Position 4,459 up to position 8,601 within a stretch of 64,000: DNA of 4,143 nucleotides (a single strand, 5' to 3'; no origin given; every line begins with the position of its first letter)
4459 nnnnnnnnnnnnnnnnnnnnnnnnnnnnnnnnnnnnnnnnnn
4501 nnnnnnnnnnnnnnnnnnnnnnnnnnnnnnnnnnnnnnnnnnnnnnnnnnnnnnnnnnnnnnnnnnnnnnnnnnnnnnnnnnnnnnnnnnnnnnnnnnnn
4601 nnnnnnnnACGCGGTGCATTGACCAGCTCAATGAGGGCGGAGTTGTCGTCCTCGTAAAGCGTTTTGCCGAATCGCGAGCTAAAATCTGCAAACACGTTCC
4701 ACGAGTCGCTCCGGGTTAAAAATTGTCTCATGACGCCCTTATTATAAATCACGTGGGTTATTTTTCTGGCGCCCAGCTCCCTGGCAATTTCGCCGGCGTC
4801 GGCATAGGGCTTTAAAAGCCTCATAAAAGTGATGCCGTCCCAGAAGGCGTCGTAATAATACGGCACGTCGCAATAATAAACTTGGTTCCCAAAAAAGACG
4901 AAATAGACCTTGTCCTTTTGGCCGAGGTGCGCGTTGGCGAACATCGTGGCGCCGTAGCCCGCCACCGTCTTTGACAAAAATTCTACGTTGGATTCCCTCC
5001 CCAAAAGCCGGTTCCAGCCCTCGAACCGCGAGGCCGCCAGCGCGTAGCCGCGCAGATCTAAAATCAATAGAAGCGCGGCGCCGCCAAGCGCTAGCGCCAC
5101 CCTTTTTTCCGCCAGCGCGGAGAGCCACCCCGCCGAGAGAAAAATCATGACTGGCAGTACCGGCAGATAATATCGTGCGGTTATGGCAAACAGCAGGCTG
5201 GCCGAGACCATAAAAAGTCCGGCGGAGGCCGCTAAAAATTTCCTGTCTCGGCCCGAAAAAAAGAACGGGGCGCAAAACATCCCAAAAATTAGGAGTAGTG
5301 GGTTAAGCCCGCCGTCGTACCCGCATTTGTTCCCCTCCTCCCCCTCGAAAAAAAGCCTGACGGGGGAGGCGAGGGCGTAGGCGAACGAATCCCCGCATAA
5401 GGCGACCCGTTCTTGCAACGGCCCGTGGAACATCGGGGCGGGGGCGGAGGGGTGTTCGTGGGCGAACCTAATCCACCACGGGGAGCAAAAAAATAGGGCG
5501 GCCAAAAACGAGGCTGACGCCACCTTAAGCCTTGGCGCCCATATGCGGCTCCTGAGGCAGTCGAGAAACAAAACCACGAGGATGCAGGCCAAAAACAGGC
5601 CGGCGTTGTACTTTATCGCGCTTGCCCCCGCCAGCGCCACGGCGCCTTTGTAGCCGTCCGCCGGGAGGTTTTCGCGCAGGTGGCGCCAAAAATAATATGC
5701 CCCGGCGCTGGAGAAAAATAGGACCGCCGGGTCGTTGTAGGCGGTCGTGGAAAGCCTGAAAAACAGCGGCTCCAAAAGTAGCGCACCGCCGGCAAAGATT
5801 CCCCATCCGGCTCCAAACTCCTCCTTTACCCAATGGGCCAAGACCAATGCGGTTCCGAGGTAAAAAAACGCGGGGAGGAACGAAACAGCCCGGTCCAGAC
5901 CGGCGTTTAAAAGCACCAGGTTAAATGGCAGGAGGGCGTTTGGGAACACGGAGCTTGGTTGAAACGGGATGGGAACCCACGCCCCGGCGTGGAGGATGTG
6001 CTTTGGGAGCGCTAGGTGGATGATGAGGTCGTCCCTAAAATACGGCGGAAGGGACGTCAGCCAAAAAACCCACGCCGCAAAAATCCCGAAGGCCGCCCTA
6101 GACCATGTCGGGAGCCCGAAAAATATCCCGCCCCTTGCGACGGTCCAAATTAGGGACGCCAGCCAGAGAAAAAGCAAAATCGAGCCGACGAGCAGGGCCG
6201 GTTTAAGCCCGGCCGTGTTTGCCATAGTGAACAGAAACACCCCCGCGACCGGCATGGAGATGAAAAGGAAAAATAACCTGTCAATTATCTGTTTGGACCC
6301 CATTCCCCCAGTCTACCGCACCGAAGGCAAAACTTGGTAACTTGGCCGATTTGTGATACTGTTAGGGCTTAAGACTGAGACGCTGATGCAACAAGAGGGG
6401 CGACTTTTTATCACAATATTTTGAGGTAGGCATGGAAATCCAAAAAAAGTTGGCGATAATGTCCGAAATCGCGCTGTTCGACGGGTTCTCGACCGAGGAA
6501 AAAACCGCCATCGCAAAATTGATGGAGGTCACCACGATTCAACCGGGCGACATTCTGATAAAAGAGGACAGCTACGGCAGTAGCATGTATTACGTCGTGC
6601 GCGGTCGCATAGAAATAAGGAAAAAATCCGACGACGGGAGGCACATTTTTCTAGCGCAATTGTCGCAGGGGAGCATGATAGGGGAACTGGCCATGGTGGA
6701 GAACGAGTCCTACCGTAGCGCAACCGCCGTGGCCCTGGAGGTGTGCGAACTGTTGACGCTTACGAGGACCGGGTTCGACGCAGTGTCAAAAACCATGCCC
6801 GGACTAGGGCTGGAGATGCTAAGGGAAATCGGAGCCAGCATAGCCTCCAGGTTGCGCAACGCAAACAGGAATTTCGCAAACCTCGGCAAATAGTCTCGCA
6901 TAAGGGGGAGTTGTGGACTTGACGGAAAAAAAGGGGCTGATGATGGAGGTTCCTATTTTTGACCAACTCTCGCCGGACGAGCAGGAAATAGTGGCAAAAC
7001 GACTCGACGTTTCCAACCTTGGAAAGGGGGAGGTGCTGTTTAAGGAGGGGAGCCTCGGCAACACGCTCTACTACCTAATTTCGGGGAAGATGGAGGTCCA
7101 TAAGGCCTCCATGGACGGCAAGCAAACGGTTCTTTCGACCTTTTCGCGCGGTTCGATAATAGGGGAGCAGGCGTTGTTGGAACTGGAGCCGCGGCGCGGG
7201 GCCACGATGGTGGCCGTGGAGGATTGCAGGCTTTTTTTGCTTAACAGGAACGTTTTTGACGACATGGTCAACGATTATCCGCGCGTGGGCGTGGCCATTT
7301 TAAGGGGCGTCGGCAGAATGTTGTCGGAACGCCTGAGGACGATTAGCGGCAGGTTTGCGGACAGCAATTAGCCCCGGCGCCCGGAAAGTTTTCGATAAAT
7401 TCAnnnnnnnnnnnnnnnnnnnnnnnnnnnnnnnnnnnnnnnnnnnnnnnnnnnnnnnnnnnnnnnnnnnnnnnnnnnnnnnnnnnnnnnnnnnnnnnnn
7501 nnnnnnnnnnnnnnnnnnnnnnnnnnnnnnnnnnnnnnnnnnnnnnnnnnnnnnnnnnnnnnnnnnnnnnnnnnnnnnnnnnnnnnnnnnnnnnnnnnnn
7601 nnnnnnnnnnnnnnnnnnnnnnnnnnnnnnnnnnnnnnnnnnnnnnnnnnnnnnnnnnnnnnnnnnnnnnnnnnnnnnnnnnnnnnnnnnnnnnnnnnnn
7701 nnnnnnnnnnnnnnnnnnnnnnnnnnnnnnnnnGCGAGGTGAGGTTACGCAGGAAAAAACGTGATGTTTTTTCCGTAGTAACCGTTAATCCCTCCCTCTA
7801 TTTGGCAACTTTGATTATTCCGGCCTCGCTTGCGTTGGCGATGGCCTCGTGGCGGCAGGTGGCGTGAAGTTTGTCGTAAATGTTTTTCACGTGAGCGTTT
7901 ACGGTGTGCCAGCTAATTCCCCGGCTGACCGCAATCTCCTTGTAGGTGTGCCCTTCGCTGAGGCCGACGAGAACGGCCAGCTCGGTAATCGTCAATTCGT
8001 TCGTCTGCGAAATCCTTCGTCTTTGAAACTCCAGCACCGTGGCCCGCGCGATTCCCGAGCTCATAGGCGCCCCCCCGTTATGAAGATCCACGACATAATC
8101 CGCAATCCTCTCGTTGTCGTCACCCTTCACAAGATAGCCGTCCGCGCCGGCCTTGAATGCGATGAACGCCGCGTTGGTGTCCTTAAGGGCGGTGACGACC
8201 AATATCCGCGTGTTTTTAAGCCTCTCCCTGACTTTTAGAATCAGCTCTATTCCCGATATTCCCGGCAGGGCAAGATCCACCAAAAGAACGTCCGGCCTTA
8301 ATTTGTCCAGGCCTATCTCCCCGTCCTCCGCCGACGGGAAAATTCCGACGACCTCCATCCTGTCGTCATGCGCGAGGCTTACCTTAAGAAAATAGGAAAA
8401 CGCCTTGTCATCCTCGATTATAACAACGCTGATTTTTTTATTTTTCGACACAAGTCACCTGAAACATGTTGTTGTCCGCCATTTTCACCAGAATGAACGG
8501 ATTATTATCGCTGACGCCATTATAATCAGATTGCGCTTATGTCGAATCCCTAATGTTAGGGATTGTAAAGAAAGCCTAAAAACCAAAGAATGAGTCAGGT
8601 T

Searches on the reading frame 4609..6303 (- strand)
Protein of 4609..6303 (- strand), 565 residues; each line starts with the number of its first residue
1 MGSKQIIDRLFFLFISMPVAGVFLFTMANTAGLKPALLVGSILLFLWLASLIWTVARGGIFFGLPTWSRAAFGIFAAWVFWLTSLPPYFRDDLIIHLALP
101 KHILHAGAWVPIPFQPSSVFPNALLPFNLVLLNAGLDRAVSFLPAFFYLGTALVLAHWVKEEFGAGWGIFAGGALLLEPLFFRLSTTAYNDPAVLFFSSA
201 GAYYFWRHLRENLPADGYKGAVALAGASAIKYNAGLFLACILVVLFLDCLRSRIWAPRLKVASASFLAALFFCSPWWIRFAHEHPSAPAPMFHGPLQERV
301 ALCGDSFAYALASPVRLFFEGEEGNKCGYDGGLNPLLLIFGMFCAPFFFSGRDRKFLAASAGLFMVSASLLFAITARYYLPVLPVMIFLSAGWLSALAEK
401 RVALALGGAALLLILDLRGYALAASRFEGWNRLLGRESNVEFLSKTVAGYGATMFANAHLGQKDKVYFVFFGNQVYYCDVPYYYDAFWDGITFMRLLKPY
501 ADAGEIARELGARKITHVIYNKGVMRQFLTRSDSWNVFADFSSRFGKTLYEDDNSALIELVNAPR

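Call 82: search_protein_families(library=pfam, proteins=[window:4609-6303:-], max_evalue=0.00001)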
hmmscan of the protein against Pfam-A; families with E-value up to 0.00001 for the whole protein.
window:4609-6303:- (565 aa): 2 families
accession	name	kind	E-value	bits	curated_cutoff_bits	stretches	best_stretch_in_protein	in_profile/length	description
PF13231.12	PMT_2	-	6e-08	33.5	26.1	1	136-277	20-158/160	Dolichyl-phosphate-mannose-protein mannosyltransferase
PF02366.24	PMT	-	1.1e-06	28.8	22.7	1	142-273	87-224/245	Dolichyl-phosphate-mannose-protein mannosyltransferase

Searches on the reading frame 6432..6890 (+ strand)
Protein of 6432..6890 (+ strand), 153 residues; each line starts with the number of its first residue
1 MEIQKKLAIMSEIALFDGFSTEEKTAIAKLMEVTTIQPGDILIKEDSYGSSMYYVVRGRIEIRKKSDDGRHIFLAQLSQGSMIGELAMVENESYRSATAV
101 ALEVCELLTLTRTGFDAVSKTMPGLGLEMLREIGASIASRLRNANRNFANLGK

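Call 82: search_protein_families(library=pfam, proteins=[window:6432-6890:+], max_evalue=0.00001)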
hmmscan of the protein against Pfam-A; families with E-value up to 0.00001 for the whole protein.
window:6432-6890:+ (153 aa): 1 family
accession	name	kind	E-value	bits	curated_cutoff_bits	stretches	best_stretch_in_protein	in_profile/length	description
PF00027.35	cNMP_binding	-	7.5e-20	71.1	27.5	1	35-118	3-85/89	Cyclic nucleotide-binding domain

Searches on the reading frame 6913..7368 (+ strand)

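Call 82: search_protein_families(library=pfam, proteins=[window:6913-7368:+], max_evalue=0.00001)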
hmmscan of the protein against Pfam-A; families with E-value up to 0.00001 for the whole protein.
window:6913-7368:+ (152 aa): 1 family
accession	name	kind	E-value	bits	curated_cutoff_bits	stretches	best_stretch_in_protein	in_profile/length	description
PF00027.35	cNMP_binding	-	2.6e-21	75.8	27.5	1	35-121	3-88/89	Cyclic nucleotide-binding domain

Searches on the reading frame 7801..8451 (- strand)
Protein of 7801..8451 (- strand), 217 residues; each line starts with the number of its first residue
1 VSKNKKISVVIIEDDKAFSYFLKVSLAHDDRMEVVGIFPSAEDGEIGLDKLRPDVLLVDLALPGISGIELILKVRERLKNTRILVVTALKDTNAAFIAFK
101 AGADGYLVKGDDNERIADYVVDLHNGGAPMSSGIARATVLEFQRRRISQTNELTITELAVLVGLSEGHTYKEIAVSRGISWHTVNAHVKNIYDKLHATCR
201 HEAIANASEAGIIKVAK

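Call 82: search_protein_families(library=pfam, proteins=[window:7801-8451:-], max_evalue=0.00001)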
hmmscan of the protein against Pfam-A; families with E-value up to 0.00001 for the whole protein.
window:7801-8451:- (217 aa): 2 families
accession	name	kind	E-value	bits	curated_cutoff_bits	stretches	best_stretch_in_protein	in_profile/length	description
PF00072.30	Response_reg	-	6.4e-19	68.6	30.2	1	9-119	1-109/111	Response regulator receiver domain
PF00196.25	GerE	-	2.4e-12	46.7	23.5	1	152-205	2-55/57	Bacterial regulatory proteins, luxR family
